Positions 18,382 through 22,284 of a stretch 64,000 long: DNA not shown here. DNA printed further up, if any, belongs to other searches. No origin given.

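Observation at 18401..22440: AT-richer single-gene island encoding a 1200-aa YobI/KAP-type membrane P-loop NTPase, inserted in the putative leading region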

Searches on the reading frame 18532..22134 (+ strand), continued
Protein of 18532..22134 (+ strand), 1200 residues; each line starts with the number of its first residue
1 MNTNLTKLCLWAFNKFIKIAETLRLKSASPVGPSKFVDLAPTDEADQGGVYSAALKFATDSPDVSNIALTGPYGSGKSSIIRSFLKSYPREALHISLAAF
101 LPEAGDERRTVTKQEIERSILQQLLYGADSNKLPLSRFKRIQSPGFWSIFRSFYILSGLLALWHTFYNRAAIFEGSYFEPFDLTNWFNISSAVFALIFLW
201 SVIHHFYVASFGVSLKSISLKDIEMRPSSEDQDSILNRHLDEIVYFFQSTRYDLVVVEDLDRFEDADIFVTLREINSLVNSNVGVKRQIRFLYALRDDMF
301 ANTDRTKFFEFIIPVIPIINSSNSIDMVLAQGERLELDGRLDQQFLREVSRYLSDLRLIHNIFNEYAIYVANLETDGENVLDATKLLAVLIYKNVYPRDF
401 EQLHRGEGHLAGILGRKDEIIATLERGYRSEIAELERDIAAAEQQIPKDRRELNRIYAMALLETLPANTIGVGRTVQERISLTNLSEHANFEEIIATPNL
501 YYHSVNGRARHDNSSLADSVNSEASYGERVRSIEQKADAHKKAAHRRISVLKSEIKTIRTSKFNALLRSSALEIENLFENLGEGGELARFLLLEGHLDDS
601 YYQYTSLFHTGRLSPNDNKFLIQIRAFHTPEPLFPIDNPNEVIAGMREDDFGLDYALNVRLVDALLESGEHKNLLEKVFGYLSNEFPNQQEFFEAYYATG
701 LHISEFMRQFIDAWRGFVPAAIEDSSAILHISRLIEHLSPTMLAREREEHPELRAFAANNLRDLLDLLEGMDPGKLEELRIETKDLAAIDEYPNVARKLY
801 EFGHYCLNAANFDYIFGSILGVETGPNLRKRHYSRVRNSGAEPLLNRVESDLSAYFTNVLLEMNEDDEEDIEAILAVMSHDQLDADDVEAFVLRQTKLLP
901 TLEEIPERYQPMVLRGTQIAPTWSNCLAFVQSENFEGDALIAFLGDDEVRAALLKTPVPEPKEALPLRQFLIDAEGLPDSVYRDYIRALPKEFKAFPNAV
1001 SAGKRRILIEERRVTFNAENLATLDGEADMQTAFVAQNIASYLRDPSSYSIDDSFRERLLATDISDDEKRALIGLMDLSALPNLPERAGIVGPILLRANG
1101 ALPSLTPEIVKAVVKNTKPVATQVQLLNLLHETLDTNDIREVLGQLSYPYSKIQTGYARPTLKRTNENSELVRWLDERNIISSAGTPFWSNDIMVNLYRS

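Call 34: search_solved_structures(query=window:18532-22131:+, max_evalue=1)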
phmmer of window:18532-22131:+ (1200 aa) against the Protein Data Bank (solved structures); distinct sequences matched with E-value up to 1: 1.
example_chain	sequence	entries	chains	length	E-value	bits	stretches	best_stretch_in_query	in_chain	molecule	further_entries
3d8h_A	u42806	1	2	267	0.87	10.4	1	755-804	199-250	Glycolytic phosphoglycerate mutase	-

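Call 35: search_dna_similar(query=window:18532-22131:+, collection=plasmids, mode=protein, max_rows=60, rows=spread, max_evalue=0.00001)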
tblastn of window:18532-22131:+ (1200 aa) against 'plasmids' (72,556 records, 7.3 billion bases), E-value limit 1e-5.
Records with a match: 642; places in all: 646; records where one place covers at least 80% of the query: 15.
Best place of each record, by identity: 90-95% 1; 60-80% 4; <60% 637.
By first word of the organism name: Escherichia 467; Klebsiella 58; Salmonella 52; Pantoea 14; Shigella 9; Enterobacter 5; Alteromonas 4; Serratia 4; Sinorhizobium 3; Roseovarius 2; and 21 more.
By predicted mobility (MOB-suite, as given by PLSDB): conjugative 480; non-mobilizable 81; mobilizable 81.
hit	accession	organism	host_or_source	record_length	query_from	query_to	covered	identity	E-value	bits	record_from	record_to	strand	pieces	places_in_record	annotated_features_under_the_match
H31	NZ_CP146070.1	Roseovarius sp. S88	-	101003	1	1200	100%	92.9%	0e+0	2106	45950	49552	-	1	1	ATP-binding protein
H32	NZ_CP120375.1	Sinorhizobium garamanticum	Argyrolobium uniflorum,Cell culture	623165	26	1199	98%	44.0%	0e+0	894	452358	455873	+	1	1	ATP-binding protein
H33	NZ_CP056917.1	Escherichia fergusonii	culture,Pooled sheep faecal samples ...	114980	39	648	51%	29.1%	1e-55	221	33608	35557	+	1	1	hypothetical protein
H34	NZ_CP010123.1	Escherichia coli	cow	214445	39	648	51%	29.1%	1e-55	221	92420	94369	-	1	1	hypothetical protein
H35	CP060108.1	Escherichia coli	Pig,cell culture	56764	39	648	51%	28.9%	3e-55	219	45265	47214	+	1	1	hypothetical protein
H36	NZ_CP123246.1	Escherichia coli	chicken,individual chicken feces,feces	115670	39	648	51%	28.9%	6e-55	218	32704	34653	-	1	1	anti-phage transmembrane ATPase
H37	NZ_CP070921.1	Escherichia coli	Homo sapiens,Bacterial pure ...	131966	39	648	51%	28.9%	6e-55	218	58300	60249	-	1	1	anti-phage transmembrane ATPase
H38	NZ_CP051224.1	Escherichia coli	swine,single cell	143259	39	648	51%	28.9%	6e-55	218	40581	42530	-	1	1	anti-phage transmembrane ATPase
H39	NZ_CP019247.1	Escherichia coli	Homo sapiens,urine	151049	39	648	51%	28.9%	6e-55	218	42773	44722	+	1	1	anti-phage transmembrane ATPase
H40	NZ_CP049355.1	Escherichia coli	pet dog,faecal sample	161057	39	648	51%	28.9%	6e-55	218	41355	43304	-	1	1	anti-phage transmembrane ATPase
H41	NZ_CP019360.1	Escherichia coli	Homo sapiens,urine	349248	39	648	51%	28.9%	6e-55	218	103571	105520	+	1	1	anti-phage transmembrane ATPase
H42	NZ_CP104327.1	Escherichia coli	cell culture,transconjugant from ...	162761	39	648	51%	28.9%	8e-55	218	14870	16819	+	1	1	anti-phage transmembrane ATPase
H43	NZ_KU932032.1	Escherichia coli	-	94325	39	648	51%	28.9%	8e-55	218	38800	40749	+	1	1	anti-phage transmembrane ATPase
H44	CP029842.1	Salmonella enterica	Homo sapiens,feces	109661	39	648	51%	28.9%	8e-55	218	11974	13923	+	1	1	hypothetical protein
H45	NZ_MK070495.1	Escherichia coli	cecal contents of broiler chicken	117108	39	648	51%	28.9%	8e-55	218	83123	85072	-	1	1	anti-phage transmembrane ATPase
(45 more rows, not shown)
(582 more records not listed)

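Call 36: get_annotated_region(hit=H36, flank=4000)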
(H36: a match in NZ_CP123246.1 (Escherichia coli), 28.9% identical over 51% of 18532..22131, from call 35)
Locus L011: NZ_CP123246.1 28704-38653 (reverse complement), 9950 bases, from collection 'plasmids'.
description: Escherichia coli strain YZMc3-1 plasmid pYZMc3-1_115k, complete sequence
organism: Escherichia coli (NCBI taxid 562)
taxonomy: Bacteria; Pseudomonadota; Gammaproteobacteria; Enterobacterales; Enterobacteriaceae; Escherichia; Escherichia coli
host: -; source: chicken,individual chicken feces,feces; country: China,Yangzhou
typing (MOB-suite, as given by PLSDB): conjugative; replicon IncFIB,IncFIC,rep_cluster_2244; relaxase MOBF,MOBF; mating-pair formation MPF_F
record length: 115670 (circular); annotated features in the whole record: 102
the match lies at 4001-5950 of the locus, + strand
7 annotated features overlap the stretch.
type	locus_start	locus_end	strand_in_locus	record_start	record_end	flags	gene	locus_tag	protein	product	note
CDS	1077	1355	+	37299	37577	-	yacB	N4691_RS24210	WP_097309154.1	type II toxin-antitoxin system toxin YacB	-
CDS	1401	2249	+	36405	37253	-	-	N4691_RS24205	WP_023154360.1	3'-5' exonuclease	-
CDS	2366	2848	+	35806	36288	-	-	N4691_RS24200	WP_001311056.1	hypothetical protein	-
CDS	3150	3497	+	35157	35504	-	-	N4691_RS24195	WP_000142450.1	DUF6404 family protein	-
CDS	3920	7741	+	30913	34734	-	-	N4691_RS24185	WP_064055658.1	anti-phage transmembrane ATPase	-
CDS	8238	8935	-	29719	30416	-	-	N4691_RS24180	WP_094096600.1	IS1-like element IS1A family transposase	GO:0006313 - DNA transposition [Evidence IEA]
predicted_resistance_gene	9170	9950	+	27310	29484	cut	iroN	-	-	siderophore salmochelin receptor IroN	predicted by amrfinderplus; class ; identity 100.0%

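Call 38: search_protein_families(library=padloc, proteins=[L011:3920-7738:+, P0064, P0107], max_evalue=0.001)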
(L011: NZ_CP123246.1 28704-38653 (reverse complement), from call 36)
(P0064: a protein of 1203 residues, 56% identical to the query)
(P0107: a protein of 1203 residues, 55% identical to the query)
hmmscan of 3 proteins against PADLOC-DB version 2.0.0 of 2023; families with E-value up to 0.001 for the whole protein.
L011:3920-7738:+ (1273 aa): 1 family
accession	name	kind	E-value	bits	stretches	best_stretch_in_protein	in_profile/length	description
PDLC02220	Tmn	-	0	2057.3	1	1-1273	1-1273/1273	-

P0064 (1203 aa): 1 family
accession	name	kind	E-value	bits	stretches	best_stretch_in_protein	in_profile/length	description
PDLC02220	Tmn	-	4.4e-85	284.5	2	25-645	15-684/1273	-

P0107 (1203 aa): 1 family
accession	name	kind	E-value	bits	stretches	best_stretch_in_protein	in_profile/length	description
PDLC02220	Tmn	-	8e-82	273.7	1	25-632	15-669/1273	-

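Call 63: predict_structure(alignment_id=A3)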
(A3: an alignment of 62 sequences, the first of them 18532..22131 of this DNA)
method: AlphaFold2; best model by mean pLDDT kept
length: 1200 residues; sequences in the alignment: 62
mean_pLDDT: 77.2   pTM: 0.46
mean pLDDT of the five models: 77.2, 74.7, 73.3, 72.6, 71.8
residues with pLDDT >= 90: 242; 70-90: 645; 50-70: 210; < 50: 103
segments of 3 or more residues with pLDDT < 50: 23-44, 103-106, 128-145, 210-230, 302-313, 318-334, 610-612
pLDDT, mean of each block of 10 residues (from residue 1): 60 73 46 29 50 69 70 64 76 72 48 70 62 32 45 75 75 61 60 78 65 36 39 64 73 80 66 73 72 71 45 47 43 51 73 66 71 60 81 82 70 78 81 80 79 87 86 87 85 85 87 83 82 83 84 79 79 70 75 81 61 56 63 66 58 72 82 85 89 88 91 91 91 92 91 90 87 84 87 88 90 91 82 89 91 91 82 91 89 91 91 93 94 91 94 90 88 90 91 86 90 91 86 92 89 90 90 89 88 84 80 89 89 87 89 88 90 90 86 87
secondary structure, 60 per line:
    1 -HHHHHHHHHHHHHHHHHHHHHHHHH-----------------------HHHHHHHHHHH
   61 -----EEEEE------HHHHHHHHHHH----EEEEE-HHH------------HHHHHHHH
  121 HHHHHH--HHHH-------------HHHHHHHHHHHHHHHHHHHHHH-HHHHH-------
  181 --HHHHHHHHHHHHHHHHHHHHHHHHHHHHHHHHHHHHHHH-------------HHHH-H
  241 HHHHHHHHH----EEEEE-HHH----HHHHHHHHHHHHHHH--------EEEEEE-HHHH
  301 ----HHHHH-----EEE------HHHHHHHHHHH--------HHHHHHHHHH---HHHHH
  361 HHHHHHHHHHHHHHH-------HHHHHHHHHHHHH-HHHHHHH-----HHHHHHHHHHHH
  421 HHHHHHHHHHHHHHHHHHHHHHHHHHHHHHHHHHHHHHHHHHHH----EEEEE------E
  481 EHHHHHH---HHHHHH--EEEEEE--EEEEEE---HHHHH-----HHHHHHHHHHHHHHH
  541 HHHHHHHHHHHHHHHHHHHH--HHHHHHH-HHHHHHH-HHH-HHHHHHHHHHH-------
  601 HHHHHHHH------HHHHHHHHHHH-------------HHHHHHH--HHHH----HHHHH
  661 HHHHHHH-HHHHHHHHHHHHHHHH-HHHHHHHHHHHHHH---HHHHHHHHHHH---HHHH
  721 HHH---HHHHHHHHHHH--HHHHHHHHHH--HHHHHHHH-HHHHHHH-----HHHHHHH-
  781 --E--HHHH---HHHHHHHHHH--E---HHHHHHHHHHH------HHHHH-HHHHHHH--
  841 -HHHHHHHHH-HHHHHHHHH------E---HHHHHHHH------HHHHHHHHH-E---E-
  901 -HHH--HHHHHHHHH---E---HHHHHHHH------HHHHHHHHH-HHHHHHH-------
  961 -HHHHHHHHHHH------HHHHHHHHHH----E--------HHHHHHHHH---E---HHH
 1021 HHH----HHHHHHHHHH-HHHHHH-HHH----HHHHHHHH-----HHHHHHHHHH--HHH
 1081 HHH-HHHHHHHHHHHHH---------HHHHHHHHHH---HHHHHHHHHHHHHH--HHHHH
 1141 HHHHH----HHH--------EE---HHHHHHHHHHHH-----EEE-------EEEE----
elements in order (helices of 4 or more, strands of 3 or more residues): H2-26 H50-60 E66-70 H77-87 E92-96 H113-126 H129-132 H146-167 H169-173 H183-221 H235-238 H240-249 E254-258 H267-281 E290-295 H297-300 H305-309 E315-317 H324-334 H343-352 H356-375 H383-395 H397-403 H409-464 E469-473 H482-487 H491-496 E499-504 E507-512 H516-520 H526-560 H563-569 H571-577 H583-593 H601-608 H615-625 H639-645 H648-651 H656-667 H669-684 H686-699 H703-713 H717-723 H727-737 H740-749 H752-759 H761-767 H773-779 H786-789 H793-802 H809-819 H826-830 H832-838 H842-850 H852-860 H871-878 H885-893 H907-915 H923-930 H937-945 H947-953 H962-972 H979-988 H1002-1010 H1018-1023 H1028-1037 H1039-1044 H1053-1060 H1066-1075 H1078-1083 H1085-1097 H1107-1116 H1120-1133 H1136-1145 H1166-1177 E1183-1185 E1193-1196

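Call 67: fold_search(model_id=the predicted structure, library=pdb)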
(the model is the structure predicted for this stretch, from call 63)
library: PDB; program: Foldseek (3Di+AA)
matches with E <= 10: 867; with E <= 0.001: 0
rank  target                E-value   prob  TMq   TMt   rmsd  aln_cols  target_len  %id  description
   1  3opb_A                1.1e-03  0.82  0.09  0.12  31.0       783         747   11  Crystal structure of She4p (released 2010-12-01)
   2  5wzk_A                1.4e-03  0.90  0.09  0.16  31.3       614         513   12  Structure of APUM23-deletion-of-insert-region-GGAAUUGACGG (released 2017-09-27)
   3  6iur_B                3.4e-03  0.92  0.10  0.17  28.1       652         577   13  A phosphatase complex STRN3-PP2Aa (released 2019-12-04)
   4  2xwu_B                3.5e-03  0.63  0.09  0.11  44.3       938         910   11  CRYSTAL STRUCTURE OF IMPORTIN 13 - UBC9 COMPLEX (released 2010-12-29)
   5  8cdj_D                4.5e-03  0.66  0.10  0.12  30.2       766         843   11  CAND1 b-hairpin++-SCF-SKP2 CAND1 rolling SCF engaged (released 2023-04-19)
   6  5wzi_A                4.5e-03  0.60  0.08  0.13  30.5       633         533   14  Structure of APUM23-GGAGUUGACGG (released 2017-09-27)
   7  8dgf_A                5.3e-03  0.25  0.08  0.07  51.4      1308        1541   10  Avs4 bound to phage PhiV-1 portal (released 2022-08-03)
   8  8cwy_A                6.5e-03  0.38  0.05  0.10  30.8       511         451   12  Accurate computational design of genetically encoded 3D protein crystals (released 2023-11-01)
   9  9zjw_A                6.5e-03  0.30  0.07  0.07  48.8       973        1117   10  Human sterile alpha motif domain-containing protein 9 (SAMD9), loss-of-function mutant R837A (released 2026-02-25)
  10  8cws_A                7.1e-03  0.21  0.04  0.08  28.1       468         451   11  Accurate computational design of genetically encoded 3D protein crystals (released 2023-11-01)
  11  8hq6_C                8.0e-03  0.72  0.10  0.11  33.5       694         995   12  KL2 in complex with CRM1-Ran-RanBP1 (released 2023-10-25)
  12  5wzh_A                8.3e-03  0.66  0.08  0.15  31.8       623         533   14  Structure of APUM23-GGAAUUGACGG (released 2017-09-27)
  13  9fqr_D0               9.4e-03  0.41  0.10  0.04  53.2      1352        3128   11  96-nm repeat of axonemal doublet microtubules from bovine sperm (released 2025-03-26)
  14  9qwp_B                9.8e-03  0.41  0.08  0.08  27.8       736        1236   11  Structure of the human RalGAP2 complex (released 2025-07-16)
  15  1wa5_C                1.0e-02  0.35  0.09  0.11  43.6       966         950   13  Structure of the Cse1:Imp-alpha:RanGTP complex (released 2004-12-13)
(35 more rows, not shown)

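Call 79: find_encoding_contigs(protein=P0107, flank=10000, max_places=2)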
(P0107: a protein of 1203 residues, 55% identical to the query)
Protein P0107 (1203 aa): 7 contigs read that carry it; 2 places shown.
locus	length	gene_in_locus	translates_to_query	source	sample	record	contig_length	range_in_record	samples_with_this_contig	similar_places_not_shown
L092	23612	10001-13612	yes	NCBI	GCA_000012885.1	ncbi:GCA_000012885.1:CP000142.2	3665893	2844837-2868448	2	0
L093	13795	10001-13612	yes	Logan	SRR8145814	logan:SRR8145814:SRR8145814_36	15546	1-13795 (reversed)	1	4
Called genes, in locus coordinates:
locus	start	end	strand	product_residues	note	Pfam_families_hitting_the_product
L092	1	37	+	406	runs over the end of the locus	PF00764:Arginosuc_synth, PF20979:Arginosuc_syn_C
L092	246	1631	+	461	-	PF00206:Lyase_1, PF14698:ASL_C2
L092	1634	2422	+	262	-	-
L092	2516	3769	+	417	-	PF00278:Orn_DAP_Arg_deC, PF01168:Ala_racemase_N (faint), PF02784:Orn_Arg_deC_N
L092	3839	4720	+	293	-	PF00701:DHDPS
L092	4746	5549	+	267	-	PF01113:DapB_N, PF05173:DapB_C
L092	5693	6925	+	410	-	PF00155:Aminotran_1_2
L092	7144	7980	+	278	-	PF05448:AXE1 (faint), PF02129:Peptidase_S15 (faint), PF00561:Abhydrolase_1, PF12146:Hydrolase_4, PF12697:Abhydrolase_6 (weak), PF00326:Peptidase_S9 (weak), PF12146:Hydrolase_4 (weak)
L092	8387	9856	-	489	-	PF01609:DDE_Tnp_1, PF13701:DDE_Tnp_1_4 (weak)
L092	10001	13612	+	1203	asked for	PF20693:YobI-ATPase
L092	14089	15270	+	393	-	PF00871:Acetate_kinase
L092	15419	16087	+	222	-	PF01902:Diphthami_syn_2_N, PF28410:Diphthami_syn_2_C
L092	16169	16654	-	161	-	-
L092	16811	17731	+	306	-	PF00291:PALP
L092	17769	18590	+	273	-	-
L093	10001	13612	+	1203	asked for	PF20693:YobI-ATPase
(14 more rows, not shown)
